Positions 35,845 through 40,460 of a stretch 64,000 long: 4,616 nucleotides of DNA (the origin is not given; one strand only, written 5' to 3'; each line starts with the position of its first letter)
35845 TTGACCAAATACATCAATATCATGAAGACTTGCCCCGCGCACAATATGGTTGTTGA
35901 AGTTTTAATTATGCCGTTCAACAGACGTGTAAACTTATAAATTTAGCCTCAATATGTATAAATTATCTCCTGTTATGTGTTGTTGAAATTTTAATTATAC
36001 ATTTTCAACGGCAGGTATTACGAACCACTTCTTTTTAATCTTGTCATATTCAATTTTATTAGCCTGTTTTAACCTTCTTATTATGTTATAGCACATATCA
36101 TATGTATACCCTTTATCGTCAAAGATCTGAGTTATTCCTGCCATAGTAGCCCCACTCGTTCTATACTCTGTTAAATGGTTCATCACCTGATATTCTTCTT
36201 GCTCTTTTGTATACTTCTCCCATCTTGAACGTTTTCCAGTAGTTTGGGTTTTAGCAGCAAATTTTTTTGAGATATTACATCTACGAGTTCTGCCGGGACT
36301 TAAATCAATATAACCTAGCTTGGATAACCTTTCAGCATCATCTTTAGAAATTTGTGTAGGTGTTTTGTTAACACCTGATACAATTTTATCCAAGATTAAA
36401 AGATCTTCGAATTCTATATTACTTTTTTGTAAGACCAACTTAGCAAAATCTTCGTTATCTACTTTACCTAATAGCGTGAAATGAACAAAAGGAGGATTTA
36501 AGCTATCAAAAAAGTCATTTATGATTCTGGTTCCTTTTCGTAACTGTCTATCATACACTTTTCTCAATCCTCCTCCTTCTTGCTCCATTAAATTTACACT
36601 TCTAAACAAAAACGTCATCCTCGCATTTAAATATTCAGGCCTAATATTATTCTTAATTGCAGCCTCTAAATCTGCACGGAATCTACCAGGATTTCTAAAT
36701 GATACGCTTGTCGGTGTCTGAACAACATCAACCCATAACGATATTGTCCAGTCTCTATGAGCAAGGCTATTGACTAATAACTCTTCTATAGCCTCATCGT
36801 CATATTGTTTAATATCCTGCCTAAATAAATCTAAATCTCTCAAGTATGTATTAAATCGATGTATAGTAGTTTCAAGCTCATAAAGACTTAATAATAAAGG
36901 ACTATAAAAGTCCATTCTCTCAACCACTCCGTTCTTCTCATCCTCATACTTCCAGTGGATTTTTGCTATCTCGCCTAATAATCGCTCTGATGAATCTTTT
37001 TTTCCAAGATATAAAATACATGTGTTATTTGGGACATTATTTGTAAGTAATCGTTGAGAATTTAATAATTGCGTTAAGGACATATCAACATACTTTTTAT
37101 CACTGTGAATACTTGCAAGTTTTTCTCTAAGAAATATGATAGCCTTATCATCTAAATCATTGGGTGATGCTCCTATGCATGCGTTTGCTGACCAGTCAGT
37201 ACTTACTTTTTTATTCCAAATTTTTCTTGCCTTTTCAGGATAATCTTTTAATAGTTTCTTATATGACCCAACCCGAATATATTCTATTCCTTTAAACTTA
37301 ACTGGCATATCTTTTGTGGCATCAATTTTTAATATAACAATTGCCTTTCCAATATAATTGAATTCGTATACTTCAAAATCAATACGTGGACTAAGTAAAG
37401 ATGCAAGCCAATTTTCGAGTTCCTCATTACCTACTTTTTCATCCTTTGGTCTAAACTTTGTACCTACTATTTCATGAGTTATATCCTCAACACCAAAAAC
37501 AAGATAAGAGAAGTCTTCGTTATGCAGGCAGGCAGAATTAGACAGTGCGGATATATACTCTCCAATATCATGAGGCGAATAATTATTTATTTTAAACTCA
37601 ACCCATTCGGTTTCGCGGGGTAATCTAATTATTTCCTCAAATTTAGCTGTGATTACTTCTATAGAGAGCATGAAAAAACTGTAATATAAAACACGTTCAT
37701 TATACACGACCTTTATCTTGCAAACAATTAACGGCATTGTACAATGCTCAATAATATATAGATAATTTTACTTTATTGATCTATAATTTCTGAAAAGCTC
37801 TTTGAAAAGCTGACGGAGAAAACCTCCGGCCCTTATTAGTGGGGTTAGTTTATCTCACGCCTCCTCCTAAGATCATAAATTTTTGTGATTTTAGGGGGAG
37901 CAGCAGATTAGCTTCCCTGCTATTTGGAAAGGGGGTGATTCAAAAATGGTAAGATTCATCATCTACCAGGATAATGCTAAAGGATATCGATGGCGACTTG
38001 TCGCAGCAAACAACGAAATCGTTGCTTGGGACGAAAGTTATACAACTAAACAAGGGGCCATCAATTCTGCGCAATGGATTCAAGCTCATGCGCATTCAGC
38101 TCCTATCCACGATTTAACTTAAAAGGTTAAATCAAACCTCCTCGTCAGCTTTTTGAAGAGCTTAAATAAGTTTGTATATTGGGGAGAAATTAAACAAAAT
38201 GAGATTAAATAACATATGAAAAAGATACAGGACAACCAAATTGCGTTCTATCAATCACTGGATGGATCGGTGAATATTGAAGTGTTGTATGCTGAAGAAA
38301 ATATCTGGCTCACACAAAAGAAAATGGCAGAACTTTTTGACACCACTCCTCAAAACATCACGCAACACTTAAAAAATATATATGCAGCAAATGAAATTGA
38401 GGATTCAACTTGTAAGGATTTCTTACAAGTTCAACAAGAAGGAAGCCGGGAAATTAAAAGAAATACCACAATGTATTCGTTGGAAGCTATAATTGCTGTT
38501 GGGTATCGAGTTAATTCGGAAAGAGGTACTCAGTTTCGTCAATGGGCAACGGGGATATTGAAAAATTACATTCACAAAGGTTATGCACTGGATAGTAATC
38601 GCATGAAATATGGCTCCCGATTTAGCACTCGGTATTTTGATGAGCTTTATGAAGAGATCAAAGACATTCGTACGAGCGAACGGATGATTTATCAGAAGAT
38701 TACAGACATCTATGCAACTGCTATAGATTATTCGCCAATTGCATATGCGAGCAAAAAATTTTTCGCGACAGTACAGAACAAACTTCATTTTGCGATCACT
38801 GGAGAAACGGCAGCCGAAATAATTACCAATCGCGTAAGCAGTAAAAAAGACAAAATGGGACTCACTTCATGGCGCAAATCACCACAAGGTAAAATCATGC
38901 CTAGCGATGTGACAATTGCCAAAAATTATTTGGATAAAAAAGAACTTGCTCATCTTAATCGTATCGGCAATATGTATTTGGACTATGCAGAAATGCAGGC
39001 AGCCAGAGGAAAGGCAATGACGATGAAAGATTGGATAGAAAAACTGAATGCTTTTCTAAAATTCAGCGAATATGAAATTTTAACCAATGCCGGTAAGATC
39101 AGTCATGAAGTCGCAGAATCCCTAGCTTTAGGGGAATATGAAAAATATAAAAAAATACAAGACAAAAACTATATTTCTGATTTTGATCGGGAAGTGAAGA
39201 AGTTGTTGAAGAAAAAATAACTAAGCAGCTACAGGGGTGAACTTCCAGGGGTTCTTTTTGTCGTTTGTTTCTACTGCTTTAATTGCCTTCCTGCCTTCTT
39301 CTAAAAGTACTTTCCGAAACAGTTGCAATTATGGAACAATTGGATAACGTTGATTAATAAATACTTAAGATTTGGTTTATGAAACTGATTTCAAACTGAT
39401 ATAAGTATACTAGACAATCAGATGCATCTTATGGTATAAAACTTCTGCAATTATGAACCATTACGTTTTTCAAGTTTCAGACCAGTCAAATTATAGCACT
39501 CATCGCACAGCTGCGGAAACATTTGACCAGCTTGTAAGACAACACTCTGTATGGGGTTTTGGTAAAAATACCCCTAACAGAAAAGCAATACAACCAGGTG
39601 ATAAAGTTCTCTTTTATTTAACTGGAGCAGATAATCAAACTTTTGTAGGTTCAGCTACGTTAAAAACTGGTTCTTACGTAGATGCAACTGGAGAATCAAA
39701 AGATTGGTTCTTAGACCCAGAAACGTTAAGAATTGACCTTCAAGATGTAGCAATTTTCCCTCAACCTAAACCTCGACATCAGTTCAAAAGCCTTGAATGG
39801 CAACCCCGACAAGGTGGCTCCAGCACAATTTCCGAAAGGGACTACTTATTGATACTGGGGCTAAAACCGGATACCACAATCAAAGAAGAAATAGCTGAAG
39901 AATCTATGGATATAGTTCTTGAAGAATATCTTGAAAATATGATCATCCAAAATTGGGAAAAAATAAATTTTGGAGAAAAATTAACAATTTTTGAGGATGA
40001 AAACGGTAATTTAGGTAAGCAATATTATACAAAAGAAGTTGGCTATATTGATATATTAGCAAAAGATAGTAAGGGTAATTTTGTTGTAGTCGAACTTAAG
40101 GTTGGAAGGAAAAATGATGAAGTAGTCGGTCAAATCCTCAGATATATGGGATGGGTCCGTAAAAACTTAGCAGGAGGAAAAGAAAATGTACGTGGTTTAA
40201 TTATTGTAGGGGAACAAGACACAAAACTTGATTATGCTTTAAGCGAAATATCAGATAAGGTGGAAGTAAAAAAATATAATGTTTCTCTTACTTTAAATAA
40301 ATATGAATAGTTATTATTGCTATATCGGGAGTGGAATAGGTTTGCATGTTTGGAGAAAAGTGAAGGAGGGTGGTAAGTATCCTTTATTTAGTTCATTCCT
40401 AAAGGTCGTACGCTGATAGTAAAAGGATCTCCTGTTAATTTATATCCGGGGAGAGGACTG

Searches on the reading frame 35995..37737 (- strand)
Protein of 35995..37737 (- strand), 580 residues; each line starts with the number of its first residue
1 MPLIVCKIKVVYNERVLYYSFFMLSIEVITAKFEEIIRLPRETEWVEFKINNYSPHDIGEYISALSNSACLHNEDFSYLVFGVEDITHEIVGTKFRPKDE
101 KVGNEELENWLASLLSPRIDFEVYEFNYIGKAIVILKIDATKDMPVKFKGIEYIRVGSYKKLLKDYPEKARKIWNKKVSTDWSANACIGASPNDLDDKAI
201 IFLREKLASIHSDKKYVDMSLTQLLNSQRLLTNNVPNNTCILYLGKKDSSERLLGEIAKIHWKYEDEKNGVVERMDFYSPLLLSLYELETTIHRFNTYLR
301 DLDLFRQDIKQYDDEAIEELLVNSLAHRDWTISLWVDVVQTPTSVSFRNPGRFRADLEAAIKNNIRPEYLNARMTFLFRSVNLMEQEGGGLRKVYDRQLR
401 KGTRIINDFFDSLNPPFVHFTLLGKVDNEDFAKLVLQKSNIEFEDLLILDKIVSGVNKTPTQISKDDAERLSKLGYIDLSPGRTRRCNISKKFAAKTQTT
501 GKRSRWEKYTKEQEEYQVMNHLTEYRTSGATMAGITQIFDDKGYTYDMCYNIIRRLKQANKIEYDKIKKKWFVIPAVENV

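Call 6: search_protein_families(library=pfam, proteins=[window:35995-37737:-], max_evalue=0.01)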
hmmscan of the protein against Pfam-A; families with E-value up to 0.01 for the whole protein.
window:35995-37737:- (580 aa): 2 families
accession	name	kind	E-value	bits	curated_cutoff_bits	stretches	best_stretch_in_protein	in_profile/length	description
PF04326.19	SLFN_AlbA_2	-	5.7e-20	72.5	25.3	1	42-163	1-117/118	Schlafen, AlbA_2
PF13749.12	HATPase_c_4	-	0.00013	22.4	26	1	345-402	13-72/89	Putative ATP-dependent DNA helicase recG C-terminal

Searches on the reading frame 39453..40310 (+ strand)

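Call 21: search_protein_families(library=pfam, proteins=[window:39453-40310:+], max_evalue=0.001)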
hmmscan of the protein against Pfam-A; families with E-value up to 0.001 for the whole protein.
window:39453-40310:+ (285 aa): 3 families
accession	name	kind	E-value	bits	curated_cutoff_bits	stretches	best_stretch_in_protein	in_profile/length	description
PF01939.22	NucS_C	-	1.7e-08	34.9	24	1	190-252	25-85/124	Endonuclease NucS C-terminal domain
PF06250.17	YhcG_C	-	2.2e-08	34.5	32.5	1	195-281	57-146/157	YhcG PDDEXK nuclease domain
PF01878.24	EVE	-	2.9e-08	34.3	23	1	28-115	19-116/145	EVE domain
